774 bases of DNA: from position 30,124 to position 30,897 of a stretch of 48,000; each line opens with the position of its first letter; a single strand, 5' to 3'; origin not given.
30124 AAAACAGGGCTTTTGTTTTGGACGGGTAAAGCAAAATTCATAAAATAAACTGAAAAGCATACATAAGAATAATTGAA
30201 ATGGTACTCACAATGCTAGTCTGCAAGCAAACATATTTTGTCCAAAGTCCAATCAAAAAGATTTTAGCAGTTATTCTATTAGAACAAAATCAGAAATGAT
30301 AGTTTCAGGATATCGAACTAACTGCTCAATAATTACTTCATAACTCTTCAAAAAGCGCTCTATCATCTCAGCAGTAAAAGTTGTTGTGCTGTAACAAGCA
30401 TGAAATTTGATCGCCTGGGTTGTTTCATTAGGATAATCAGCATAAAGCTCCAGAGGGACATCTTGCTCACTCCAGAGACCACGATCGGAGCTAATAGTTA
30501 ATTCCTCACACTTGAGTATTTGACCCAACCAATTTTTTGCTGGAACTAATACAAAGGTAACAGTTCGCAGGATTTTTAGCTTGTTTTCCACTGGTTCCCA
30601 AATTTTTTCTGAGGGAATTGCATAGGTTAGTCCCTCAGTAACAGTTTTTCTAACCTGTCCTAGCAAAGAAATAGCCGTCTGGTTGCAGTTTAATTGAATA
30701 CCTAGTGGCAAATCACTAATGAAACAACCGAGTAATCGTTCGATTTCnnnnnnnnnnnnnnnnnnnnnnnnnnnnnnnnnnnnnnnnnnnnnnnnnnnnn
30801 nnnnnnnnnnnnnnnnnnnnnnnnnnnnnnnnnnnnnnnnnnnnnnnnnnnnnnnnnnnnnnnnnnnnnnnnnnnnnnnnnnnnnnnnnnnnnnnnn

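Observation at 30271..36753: Bimodular NRPS with duplicated modules, identical predicted specificity and a terminal condensation domain instead of a thioesterase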

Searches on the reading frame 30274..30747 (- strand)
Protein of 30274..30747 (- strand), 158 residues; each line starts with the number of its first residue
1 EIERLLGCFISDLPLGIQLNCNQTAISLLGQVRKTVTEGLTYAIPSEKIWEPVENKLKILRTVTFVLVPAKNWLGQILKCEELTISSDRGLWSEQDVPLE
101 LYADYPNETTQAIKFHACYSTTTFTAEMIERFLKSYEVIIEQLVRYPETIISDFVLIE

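Call 65: find_related_loci(query=A2, collection=metagenome_contigs, flank=10000)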
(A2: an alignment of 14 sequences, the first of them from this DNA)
Query A2 (158 aa) in metagenome_contigs; peptide patterns used: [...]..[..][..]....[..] (x = any residue, [..] = any of these).
395 stretches matched a pattern; 145 encode a relative of the query (tblastn E <= 1e-3); the best 80 are kept; 80 distinct loci.
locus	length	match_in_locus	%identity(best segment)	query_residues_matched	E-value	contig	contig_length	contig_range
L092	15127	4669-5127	39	2-154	3e-30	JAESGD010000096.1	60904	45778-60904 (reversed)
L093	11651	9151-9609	36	2-154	3e-29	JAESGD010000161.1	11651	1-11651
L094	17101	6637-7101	38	1-156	7e-29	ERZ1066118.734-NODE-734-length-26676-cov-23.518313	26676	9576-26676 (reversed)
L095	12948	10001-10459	35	2-154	9e-28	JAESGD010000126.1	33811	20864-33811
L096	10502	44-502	36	2-154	5e-26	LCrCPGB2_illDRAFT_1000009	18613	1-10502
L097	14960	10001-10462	34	1-154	1e-25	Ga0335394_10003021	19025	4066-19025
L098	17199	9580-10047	33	2-154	2e-25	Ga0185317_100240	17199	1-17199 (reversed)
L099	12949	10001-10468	35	2-154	5e-25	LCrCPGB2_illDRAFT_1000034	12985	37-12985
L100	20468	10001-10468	35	2-154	6e-25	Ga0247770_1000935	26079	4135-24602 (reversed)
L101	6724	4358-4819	34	1-154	5e-25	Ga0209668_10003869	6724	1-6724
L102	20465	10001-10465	33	1-155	7e-24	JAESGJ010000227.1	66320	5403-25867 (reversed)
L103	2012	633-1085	31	1-151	6e-22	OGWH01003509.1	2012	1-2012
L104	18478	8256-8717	33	1-154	1e-20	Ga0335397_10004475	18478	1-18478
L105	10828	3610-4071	31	1-154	1e-20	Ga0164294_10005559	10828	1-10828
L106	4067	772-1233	31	1-154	2e-20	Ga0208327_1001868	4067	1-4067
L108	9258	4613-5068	30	1-154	8e-15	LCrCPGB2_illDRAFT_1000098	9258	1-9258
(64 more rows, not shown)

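Call 67: search_protein_families(library=pfam, proteins=[L092:5275-6582:+, L093:9760-11067:+, L094:7979-9355:-, L094:9789-11135:-, L095:10598-11050:+, L095:11060-12865:+, L096:1069-2595:-, L096:2680-3765:-, L097:10518-11123:-, L098:10385-10870:+], max_evalue=0.001)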
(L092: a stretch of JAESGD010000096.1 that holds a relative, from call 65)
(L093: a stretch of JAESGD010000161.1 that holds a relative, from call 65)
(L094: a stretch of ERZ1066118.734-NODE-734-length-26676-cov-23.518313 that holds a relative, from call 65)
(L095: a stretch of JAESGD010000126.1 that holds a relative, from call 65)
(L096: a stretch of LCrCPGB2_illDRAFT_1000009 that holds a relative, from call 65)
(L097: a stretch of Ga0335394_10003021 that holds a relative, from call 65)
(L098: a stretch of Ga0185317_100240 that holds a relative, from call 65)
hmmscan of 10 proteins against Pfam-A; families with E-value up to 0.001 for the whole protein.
L092:5275-6582:+ (435 aa): 2 families
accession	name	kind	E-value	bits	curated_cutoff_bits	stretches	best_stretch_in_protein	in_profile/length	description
PF07690.21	MFS_1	-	1.7e-31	109.8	33.4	1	16-357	1-340/347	Major Facilitator Superfamily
PF05977.19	MFS_3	-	1e-14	54.4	27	1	10-195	9-194/524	Transmembrane secretion effector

L093:9760-11067:+ (435 aa): 2 families
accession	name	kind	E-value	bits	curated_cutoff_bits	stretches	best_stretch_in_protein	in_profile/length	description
PF07690.21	MFS_1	-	1.6e-30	106.7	33.4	1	16-357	1-340/347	Major Facilitator Superfamily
PF05977.19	MFS_3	-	4.7e-14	52.2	27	1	11-196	10-195/524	Transmembrane secretion effector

L094:7979-9355:- (458 aa): 3 families
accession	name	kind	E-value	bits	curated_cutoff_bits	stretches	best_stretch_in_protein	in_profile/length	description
PF03050.20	DDE_Tnp_IS66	-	1.2e-36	127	23.1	1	202-442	26-265/284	Transposase IS66 family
PF20042.4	DUF6444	-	1.3e-11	45.4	27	1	42-101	24-84/85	Family of unknown function (DUF6444)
PF13005.12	zf-IS66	-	1.7e-07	32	27.3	1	119-163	3-46/46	zinc-finger binding domain of transposase IS66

L094:9789-11135:- (448 aa): 0 families

L095:10598-11050:+ (150 aa): 2 families
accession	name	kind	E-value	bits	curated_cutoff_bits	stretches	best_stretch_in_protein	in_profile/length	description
PF05977.19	MFS_3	-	1.1e-09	37.7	27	1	11-130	10-129/524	Transmembrane secretion effector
PF07690.21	MFS_1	-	8.1e-09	35.3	33.4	1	16-129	1-110/347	Major Facilitator Superfamily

L095:11060-12865:+ (601 aa): 2 families
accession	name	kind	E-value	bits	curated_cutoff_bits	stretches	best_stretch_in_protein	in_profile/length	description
PF00501.34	AMP-binding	-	2.9e-94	316.4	29.9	1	54-394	1-384/384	AMP-binding enzyme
PF13193.12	AMP-binding_C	-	1.1e-11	46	24.5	1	453-533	1-76/76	AMP-binding enzyme C-terminal domain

L096:1069-2595:- (508 aa): 2 families
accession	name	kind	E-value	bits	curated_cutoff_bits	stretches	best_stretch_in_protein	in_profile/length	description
PF00072.30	Response_reg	-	2.7e-20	73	30.2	1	11-125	1-111/111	Response regulator receiver domain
PF00211.25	Guanylate_cyc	-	1.8e-15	57.5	21.9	1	253-422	9-176/183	Adenylate and Guanylate cyclase catalytic domain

L096:2680-3765:- (361 aa): 2 families
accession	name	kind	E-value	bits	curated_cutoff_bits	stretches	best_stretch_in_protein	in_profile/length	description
PF01339.22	CheB_methylest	-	1.9e-57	194.2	24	1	177-352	1-173/174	CheB methylesterase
PF00072.30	Response_reg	-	1.1e-17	64.6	30.2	1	5-105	1-98/111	Response regulator receiver domain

L097:10518-11123:- (201 aa): 1 family
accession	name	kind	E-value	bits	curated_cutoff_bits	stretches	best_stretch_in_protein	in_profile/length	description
PF13586.12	DDE_Tnp_1_2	-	5.7e-13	49.6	29.2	1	95-142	1-48/86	Transposase DDE domain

L098:10385-10870:+ (161 aa): 1 family
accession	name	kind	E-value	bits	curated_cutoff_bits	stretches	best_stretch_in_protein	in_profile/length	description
PF14518.11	Haem_oxygenas_2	-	8.6e-05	22.8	28.9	1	25-128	39-154/177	Iron-containing redox enzyme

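Call 68: search_protein_families(library=pfam, proteins=[L098:11096-12418:+, L099:10564-11274:+, L099:11490-12809:+, L101:4961-6346:+, L102:10566-11978:+, L103:1144-1812:+, L104:8753-9613:+, L104:9999-11306:+, L105:4182-5591:+, L108:5269-6114:+], max_evalue=0.001)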
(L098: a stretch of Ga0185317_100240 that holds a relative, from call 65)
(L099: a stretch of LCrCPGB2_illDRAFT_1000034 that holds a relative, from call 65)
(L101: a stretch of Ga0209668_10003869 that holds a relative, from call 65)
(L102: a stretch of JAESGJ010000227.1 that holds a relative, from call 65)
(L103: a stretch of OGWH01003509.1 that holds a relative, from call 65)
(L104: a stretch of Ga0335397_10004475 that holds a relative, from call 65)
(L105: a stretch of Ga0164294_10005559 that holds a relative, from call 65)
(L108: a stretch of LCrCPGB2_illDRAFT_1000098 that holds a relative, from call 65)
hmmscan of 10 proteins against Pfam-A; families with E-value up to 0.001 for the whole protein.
L098:11096-12418:+ (440 aa): 2 families
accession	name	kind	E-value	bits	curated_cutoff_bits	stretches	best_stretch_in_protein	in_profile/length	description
PF07690.21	MFS_1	-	9.4e-28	97.5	33.4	1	21-360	1-339/347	Major Facilitator Superfamily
PF05977.19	MFS_3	-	1.2e-15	57.4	27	1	16-284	10-276/524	Transmembrane secretion effector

L099:10564-11274:+ (236 aa): 1 family
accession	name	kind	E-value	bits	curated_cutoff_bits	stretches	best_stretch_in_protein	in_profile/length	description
PF14518.11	Haem_oxygenas_2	-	3.8e-08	33.8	28.9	1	61-203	2-154/177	Iron-containing redox enzyme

L099:11490-12809:+ (439 aa): 2 families
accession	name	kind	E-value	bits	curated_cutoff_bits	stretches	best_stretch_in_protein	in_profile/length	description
PF07690.21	MFS_1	-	2.6e-26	92.8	33.4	1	20-359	1-339/347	Major Facilitator Superfamily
PF05977.19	MFS_3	-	6.8e-09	35.1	27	1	14-286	9-279/524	Transmembrane secretion effector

L101:4961-6346:+ (461 aa): 2 families
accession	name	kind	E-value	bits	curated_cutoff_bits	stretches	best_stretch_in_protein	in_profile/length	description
PF07690.21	MFS_1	-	5.3e-25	88.5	33.4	1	43-382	1-339/347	Major Facilitator Superfamily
PF05977.19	MFS_3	-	2e-12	46.8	27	1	37-403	9-373/524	Transmembrane secretion effector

L102:10566-11978:+ (470 aa): 2 families
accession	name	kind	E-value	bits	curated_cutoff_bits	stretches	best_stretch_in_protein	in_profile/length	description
PF07690.21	MFS_1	-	1.5e-27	96.9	33.4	1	43-386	1-340/347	Major Facilitator Superfamily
PF05977.19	MFS_3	-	1.1e-11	44.4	27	1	38-232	10-203/524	Transmembrane secretion effector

L103:1144-1812:+ (222 aa): 2 families
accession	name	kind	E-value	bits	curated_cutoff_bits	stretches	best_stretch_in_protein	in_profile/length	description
PF07690.21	MFS_1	-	7e-17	61.8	33.4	1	52-216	1-161/347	Major Facilitator Superfamily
PF05977.19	MFS_3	-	2.9e-13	49.6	27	1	46-203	9-166/524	Transmembrane secretion effector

L104:8753-9613:+ (286 aa): 2 families
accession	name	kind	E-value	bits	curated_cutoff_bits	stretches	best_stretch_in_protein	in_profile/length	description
PF07690.21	MFS_1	-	3.8e-24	85.7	33.4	1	16-282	1-266/347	Major Facilitator Superfamily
PF05977.19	MFS_3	-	2.8e-13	49.6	27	1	7-226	7-220/524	Transmembrane secretion effector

L104:9999-11306:+ (435 aa): 2 families
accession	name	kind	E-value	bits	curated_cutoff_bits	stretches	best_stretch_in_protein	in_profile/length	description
PF00682.25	HMGL-like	-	3.5e-41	141.8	29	1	48-309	3-242/260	HMGL-like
PF22617.1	HCS_D2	-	2.9e-06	28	27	1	342-413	4-79/82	Homocitrate synthase post-HMGL domain-like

L105:4182-5591:+ (469 aa): 2 families
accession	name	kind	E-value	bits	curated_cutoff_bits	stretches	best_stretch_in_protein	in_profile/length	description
PF07690.21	MFS_1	-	7.8e-28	97.8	33.4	1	43-382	1-339/347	Major Facilitator Superfamily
PF05977.19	MFS_3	-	9.2e-11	41.3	27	1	37-401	9-371/524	Transmembrane secretion effector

L108:5269-6114:+ (281 aa): 0 families

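Call 72: search_protein_families(library=pfam, proteins=[L098:2248-3309:+, L098:14085-15227:-, L095:1315-2598:+, L095:4046-5245:+, L097:1125-2729:+, L100:14165-15424:+, L100:15852-17213:-, L100:17266-19476:+, L102:2862-3713:+, L102:3819-5744:+], max_evalue=0.001)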
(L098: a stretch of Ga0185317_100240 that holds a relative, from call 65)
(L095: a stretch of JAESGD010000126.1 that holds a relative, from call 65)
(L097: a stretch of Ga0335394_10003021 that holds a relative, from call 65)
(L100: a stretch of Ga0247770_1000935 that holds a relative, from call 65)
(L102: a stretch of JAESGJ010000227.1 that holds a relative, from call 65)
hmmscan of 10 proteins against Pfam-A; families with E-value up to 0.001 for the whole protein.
L098:2248-3309:+ (353 aa): 2 families
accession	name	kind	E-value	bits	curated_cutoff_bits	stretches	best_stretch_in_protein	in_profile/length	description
PF02274.22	ADI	-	6.6e-24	85.1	22.8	2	280-348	303-376/377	Arginine deiminase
PF19420.4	DDAH_eukar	-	9e-06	25.6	23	1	277-347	212-290/291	N,N dimethylarginine dimethylhydrolase, eukaryotic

L098:14085-15227:- (380 aa): 5 families
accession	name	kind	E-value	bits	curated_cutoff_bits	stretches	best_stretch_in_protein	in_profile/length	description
PF00248.27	Aldo_ket_red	-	1.2e-21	77.5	24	1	30-204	17-195/291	Aldo/keto reductase family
PF13187.11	Fer4_9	-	2.5e-07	31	27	1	286-356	1-50/52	4Fe-4S dicluster domain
PF13534.11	Fer4_17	-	3.4e-06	27.9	22.2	1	286-358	1-61/61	4Fe-4S dicluster domain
PF13183.11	Fer4_8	-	2.4e-05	25.2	27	1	284-356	2-67/68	4Fe-4S dicluster domain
PF14691.11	Fer4_20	-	5.8e-05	23.3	25.8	0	337-368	18-51/113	Dihydroprymidine dehydrogenase domain II, 4Fe-4S cluster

L095:1315-2598:+ (427 aa): 1 family
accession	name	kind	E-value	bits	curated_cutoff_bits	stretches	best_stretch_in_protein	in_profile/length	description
PF08881.15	CVNH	-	1.7e-11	45.2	24.5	1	321-409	1-89/102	CVNH domain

L095:4046-5245:+ (399 aa): 2 families
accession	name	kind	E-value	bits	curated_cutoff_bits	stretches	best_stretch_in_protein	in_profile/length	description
PF00501.34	AMP-binding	-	2.1e-15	56.9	29.9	1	229-394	2-178/384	AMP-binding enzyme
PF13193.12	AMP-binding_C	-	1.7e-05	26.1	24.5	1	38-110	1-75/76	AMP-binding enzyme C-terminal domain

L097:1125-2729:+ (534 aa): 2 families
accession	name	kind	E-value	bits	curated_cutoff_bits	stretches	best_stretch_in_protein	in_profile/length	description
PF00551.24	Formyl_trans_N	-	2.4e-15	57.2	26.1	1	72-175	69-172/181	Formyl transferase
PF02911.23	Formyl_trans_C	-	9.4e-05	23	21.1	1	217-311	9-98/100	Formyl transferase, C-terminal domain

L100:14165-15424:+ (419 aa): 1 family
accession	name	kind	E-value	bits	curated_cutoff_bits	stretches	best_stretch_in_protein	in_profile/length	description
PF01098.24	FTSW_RODA_SPOVE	-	4.9e-89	299.2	26.4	2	195-412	145-354/356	Cell cycle protein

L100:15852-17213:- (453 aa): 1 family
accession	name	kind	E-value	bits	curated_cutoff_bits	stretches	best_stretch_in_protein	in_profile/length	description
PF03040.20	CemA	-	5.2e-105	350.9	27.4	1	225-453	1-229/229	CemA family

L100:17266-19476:+ (736 aa): 0 families

L102:2862-3713:+ (283 aa): 0 families

L102:3819-5744:+ (641 aa): 3 families
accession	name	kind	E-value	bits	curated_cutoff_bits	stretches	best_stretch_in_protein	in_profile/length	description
PF00501.34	AMP-binding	-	8.4e-61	206.3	29.9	1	40-391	1-384/384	AMP-binding enzyme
PF00550.31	PP-binding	-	3.4e-16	59.7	20.8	1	552-615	2-67/67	Phosphopantetheine attachment site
PF13193.12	AMP-binding_C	-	5.9e-13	50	24.5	1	448-522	1-76/76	AMP-binding enzyme C-terminal domain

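Call 73: search_protein_families(library=pfam, proteins=[L104:11059-12336:+, L104:12366-14087:+, L104:16794-18263:+, L092:11017-12402:-, L094:11545-12945:-, L108:6211-7578:+, L102:12424-13233:-, L102:13522-14253:-, L102:15178-17031:-, L102:17184-18437:-], max_evalue=0.001)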
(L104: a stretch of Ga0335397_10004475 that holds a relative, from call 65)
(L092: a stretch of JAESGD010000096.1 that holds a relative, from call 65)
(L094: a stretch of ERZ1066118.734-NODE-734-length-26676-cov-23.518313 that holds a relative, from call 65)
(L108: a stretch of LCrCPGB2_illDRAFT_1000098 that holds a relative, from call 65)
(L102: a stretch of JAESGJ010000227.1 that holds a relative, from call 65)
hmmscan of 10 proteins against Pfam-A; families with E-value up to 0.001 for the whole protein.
L104:11059-12336:+ (425 aa): 1 family
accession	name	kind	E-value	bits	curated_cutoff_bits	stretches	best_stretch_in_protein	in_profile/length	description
PF00180.25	Iso_dh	-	3.1e-91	306.7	27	1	87-417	2-346/348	Isocitrate/isopropylmalate dehydrogenase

L104:12366-14087:+ (573 aa): 2 families
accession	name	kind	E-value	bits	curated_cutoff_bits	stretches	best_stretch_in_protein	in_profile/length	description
PF00330.25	Aconitase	-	2.2e-102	343.9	28.7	1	166-562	16-463/463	Aconitase family (aconitate hydratase)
PF00694.25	Aconitase_C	-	2.3e-13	51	22.8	1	55-98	80-123/131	Aconitase C-terminal domain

L104:16794-18263:+ (489 aa): 1 family
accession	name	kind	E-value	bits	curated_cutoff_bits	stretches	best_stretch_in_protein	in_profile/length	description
PF03432.20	Relaxase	-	7.8e-27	94.6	24.6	1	19-121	32-132/132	MobA/VirD2-like, nuclease domain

L092:11017-12402:- (461 aa): 1 family
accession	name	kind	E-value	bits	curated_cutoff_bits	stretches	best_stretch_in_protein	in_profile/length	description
PF02195.25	ParB_N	-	2.5e-06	27.9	26.3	1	97-160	23-87/95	ParB N-terminal domain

L094:11545-12945:- (466 aa): 3 families
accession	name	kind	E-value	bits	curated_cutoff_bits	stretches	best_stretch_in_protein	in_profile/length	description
PF14015.11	DUF4231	-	6.3e-30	104.1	24.7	1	38-143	1-102/103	Protein of unknown function (DUF4231)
PF00959.24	Phage_lysozyme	-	1.2e-20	74.5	22.3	1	323-459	1-125/125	Phage lysozyme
PF18184.6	SLATT_3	-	0.00013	22.7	26.3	1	52-173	16-134/155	SMODS and SLOG-associating 2TM effector domain 3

L108:6211-7578:+ (455 aa): 2 families
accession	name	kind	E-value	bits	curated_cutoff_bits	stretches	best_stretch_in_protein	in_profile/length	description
PF07690.21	MFS_1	-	2.1e-28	99.7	33.4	1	36-374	1-338/347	Major Facilitator Superfamily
PF05977.19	MFS_3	-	1.3e-11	44.1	27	1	30-222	9-200/524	Transmembrane secretion effector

L102:12424-13233:- (269 aa): 3 families
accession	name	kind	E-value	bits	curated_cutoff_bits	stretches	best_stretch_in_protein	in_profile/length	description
PF00106.31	adh_short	-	3.9e-46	157.5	26.6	1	11-199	1-188/195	short chain dehydrogenase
PF13561.12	adh_short_C2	-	2.6e-29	102.9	27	1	17-201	1-184/236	Enoyl-(Acyl carrier protein) reductase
PF08659.16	KR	-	4.5e-07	30.4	22.6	1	12-189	2-174/180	KR domain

L102:13522-14253:- (243 aa): 4 families
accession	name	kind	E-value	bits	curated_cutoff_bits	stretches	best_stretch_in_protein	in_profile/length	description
PF00561.26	Abhydrolase_1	-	1e-10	42.1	25.8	1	63-101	68-111/245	alpha/beta hydrolase fold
PF12697.13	Abhydrolase_6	-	9e-07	30.2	26.3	1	50-222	48-216/217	Alpha/beta hydrolase family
PF12146.15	Hydrolase_4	-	2.4e-05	24.2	27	1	60-98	72-110/239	Serine aminopeptidase, S33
PF00975.26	Thioesterase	-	0.0005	20.8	26.4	1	44-125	45-121/226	Thioesterase domain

L102:15178-17031:- (617 aa): 2 families
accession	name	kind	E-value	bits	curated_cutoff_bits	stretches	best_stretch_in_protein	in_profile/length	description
PF13520.12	AA_permease_2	-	3.5e-30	105.7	27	1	37-431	6-405/427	Amino acid permease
PF00324.27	AA_permease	-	1.5e-06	27.6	24.6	1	66-445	25-427/470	Amino acid permease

L102:17184-18437:- (417 aa): 2 families
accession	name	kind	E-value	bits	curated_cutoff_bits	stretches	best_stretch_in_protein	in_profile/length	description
PF00149.33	Metallophos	-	3.4e-13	50.9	21.5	1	2-234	1-190/191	Calcineurin-like phosphoesterase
PF12850.12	Metallophos_2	-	1.2e-05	25.8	27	0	225-273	109-153/154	Calcineurin-like phosphoesterase superfamily domain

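Call 99: search_protein_representatives(protein=window:30274-30747:-)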
Query: 158 residues. Proteins with E-value up to 0.001 (for the whole library): 823; up to 1e-10: 110; up to 1e-30: 5. The best 150 are listed.
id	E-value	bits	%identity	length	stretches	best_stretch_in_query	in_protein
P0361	5.1e-47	176.0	55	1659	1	1-154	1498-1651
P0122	3.7e-43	163.5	56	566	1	2-143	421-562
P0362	7.6e-42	159.2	52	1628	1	1-155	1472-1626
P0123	7.7e-41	156.0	51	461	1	1-156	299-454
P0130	2.0e-36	141.7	48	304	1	2-155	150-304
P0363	4.2e-30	121.1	67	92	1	66-156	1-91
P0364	3.5e-29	118.1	31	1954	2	2-157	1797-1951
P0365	3.7e-23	98.6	39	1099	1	2-154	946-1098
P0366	2.4e-20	89.4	28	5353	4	1-153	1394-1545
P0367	3.2e-20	89.0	27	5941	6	1-151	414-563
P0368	5.7e-20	88.2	29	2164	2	1-155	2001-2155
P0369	7.4e-20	87.8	38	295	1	2-154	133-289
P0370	2.7e-19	86.0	25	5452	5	1-156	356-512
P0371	4.1e-19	85.4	28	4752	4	1-156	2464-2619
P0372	1.0e-18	84.2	26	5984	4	1-155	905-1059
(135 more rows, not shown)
